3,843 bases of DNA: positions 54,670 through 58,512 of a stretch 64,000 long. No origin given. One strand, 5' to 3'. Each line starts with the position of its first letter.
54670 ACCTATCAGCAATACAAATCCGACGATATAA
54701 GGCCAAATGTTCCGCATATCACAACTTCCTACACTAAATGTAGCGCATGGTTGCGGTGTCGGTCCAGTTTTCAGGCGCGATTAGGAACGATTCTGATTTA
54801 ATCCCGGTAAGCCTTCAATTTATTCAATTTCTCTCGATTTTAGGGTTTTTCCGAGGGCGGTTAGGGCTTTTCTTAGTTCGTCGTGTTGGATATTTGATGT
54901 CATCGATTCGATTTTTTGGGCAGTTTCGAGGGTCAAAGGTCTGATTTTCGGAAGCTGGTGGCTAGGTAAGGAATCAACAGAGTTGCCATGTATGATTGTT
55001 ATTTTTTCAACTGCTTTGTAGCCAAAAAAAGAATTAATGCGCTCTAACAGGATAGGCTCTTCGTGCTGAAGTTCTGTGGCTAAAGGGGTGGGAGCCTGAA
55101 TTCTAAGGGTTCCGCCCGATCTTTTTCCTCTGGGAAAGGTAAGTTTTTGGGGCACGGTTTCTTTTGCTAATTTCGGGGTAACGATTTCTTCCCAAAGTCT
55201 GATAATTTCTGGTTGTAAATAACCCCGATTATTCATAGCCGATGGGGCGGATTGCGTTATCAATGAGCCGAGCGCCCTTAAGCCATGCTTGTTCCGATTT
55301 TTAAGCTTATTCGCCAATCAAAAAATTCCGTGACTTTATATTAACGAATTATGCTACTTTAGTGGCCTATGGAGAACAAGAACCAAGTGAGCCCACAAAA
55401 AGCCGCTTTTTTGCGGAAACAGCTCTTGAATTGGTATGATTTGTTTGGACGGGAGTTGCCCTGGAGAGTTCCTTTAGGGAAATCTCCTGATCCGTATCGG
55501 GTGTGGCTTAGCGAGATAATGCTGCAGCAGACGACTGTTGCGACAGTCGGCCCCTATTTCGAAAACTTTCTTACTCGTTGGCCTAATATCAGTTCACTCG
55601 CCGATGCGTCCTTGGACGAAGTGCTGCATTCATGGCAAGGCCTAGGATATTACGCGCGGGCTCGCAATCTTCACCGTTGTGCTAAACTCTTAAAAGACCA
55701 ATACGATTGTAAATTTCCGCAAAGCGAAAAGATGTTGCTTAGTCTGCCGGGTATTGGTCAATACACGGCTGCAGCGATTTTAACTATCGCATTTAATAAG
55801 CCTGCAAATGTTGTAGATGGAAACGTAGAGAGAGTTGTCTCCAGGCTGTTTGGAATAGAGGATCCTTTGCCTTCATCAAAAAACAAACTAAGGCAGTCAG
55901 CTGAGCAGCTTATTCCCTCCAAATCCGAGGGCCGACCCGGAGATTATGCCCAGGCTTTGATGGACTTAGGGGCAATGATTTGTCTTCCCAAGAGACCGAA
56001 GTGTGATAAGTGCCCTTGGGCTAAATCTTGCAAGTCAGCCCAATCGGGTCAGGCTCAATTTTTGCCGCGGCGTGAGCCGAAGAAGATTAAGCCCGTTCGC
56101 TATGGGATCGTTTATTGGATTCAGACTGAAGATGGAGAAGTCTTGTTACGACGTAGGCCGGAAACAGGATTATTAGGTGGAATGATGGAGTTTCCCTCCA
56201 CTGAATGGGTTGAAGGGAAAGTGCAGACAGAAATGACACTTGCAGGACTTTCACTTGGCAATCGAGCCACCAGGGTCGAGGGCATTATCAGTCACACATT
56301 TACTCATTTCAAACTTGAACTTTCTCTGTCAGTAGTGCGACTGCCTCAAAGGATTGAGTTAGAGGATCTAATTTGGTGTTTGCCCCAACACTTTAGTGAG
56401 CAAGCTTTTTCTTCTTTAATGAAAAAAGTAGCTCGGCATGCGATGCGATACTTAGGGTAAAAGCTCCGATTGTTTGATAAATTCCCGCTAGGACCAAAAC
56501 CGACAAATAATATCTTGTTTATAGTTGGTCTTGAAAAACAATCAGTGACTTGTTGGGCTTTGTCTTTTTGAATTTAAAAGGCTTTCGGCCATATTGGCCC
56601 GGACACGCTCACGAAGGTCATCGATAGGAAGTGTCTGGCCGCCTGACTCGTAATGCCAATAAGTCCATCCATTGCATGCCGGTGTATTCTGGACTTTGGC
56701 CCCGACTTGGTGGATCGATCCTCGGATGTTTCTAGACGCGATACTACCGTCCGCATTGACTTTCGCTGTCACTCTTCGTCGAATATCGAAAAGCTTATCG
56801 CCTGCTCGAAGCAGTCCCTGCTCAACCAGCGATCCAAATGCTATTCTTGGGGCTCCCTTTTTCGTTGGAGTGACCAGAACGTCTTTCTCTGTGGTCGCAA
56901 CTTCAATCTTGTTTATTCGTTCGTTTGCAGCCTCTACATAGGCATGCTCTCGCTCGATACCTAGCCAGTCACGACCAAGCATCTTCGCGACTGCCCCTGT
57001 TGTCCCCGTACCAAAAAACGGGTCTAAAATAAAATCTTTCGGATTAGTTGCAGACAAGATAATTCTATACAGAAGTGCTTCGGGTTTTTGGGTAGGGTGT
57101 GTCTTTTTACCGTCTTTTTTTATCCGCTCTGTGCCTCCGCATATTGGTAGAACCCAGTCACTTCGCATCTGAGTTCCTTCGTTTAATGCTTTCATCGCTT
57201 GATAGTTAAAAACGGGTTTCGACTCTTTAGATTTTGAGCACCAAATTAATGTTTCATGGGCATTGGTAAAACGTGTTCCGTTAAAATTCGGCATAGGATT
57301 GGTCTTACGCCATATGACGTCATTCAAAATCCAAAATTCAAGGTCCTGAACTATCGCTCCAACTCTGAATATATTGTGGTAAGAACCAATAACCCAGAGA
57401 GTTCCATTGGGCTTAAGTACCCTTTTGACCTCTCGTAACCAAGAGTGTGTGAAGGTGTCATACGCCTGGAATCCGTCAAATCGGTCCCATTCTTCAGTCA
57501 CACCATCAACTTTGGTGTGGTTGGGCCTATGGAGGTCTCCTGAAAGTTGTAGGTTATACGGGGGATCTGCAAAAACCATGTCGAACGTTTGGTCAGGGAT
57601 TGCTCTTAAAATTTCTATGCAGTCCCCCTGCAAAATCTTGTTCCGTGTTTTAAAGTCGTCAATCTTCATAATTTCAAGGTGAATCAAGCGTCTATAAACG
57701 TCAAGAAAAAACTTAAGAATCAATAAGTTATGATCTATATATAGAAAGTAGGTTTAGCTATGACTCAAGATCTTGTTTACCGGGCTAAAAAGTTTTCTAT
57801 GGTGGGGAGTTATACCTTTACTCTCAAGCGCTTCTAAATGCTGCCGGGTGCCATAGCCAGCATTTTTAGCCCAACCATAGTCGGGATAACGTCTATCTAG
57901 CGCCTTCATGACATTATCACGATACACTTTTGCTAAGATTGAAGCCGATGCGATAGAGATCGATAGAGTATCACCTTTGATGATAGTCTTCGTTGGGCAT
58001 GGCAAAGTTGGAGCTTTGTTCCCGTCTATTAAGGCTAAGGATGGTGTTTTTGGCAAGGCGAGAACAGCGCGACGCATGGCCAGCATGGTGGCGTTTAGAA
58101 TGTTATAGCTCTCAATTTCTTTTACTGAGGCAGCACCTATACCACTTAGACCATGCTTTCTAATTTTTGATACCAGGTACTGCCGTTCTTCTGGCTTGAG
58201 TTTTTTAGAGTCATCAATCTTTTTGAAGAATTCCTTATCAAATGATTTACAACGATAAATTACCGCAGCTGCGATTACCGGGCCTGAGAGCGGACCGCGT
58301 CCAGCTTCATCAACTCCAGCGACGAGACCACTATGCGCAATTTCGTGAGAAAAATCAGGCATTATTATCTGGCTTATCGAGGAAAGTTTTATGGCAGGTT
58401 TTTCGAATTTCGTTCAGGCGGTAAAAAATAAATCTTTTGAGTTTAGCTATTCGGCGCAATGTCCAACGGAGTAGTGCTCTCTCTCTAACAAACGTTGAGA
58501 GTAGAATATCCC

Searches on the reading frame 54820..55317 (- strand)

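Call 23: search_protein_families(library=pfam, proteins=[window:54820-55317:-])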
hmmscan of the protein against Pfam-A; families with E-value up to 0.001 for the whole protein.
window:54820-55317:- (165 aa): 1 family
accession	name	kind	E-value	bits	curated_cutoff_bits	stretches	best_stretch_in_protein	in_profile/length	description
PF05258.17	DciA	-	1.1e-13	51.6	24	1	16-108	2-89/89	Dna[CI] antecedent, DciA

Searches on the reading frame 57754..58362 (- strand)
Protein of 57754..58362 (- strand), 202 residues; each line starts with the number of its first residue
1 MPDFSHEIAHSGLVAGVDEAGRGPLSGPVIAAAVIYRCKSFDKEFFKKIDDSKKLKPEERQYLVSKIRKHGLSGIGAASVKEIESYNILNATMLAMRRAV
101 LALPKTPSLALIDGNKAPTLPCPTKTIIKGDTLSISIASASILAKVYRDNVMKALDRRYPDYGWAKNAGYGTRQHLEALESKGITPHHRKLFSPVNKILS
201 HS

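Call 23: search_protein_families(library=pfam, proteins=[window:57754-58362:-])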
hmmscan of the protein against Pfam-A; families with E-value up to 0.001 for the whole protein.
window:57754-58362:- (202 aa): 1 family
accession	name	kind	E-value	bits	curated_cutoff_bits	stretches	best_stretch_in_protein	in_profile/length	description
PF01351.25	RNase_HII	-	3.7e-39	135.1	25.8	1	15-193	1-197/199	Ribonuclease HII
